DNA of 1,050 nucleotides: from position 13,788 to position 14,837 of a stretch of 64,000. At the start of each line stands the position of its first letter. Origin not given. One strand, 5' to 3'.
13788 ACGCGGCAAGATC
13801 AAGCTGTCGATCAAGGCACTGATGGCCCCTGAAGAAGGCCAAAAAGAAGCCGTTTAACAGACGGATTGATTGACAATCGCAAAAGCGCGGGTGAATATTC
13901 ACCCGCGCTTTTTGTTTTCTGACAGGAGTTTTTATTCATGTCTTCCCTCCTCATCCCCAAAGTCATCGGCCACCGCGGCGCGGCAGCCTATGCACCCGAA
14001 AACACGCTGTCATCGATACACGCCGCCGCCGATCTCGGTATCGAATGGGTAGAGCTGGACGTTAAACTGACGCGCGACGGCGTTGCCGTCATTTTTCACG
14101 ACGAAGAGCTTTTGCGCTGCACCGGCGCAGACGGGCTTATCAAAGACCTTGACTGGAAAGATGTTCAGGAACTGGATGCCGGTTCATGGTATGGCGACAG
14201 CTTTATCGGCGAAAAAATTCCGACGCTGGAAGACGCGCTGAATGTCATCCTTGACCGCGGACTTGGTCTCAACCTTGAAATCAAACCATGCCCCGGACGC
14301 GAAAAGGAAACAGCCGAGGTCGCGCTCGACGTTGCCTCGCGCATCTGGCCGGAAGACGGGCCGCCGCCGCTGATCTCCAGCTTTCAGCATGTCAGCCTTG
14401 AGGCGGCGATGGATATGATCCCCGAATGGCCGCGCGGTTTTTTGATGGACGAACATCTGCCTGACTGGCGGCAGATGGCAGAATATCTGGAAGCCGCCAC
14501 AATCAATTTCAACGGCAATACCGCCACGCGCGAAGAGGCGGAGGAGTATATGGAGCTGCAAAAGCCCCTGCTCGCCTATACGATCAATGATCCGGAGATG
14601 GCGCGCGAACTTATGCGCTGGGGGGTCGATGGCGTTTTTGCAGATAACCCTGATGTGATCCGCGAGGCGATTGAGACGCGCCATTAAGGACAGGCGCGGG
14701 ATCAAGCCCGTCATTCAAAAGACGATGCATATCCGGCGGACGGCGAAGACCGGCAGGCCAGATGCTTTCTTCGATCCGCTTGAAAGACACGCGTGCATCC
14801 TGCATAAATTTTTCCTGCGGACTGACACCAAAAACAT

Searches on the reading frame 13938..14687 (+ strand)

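Call 35: search_protein_families(library=pfam, proteins=[window:13938-14687:+], max_evalue=0.00001)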
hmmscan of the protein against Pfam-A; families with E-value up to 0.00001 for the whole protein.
window:13938-14687:+ (249 aa): 1 family
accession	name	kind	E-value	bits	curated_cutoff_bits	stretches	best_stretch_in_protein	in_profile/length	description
PF03009.23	GDPD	-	4.4e-45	155.1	23.6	1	12-239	1-243/244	Glycerophosphoryl diester phosphodiesterase family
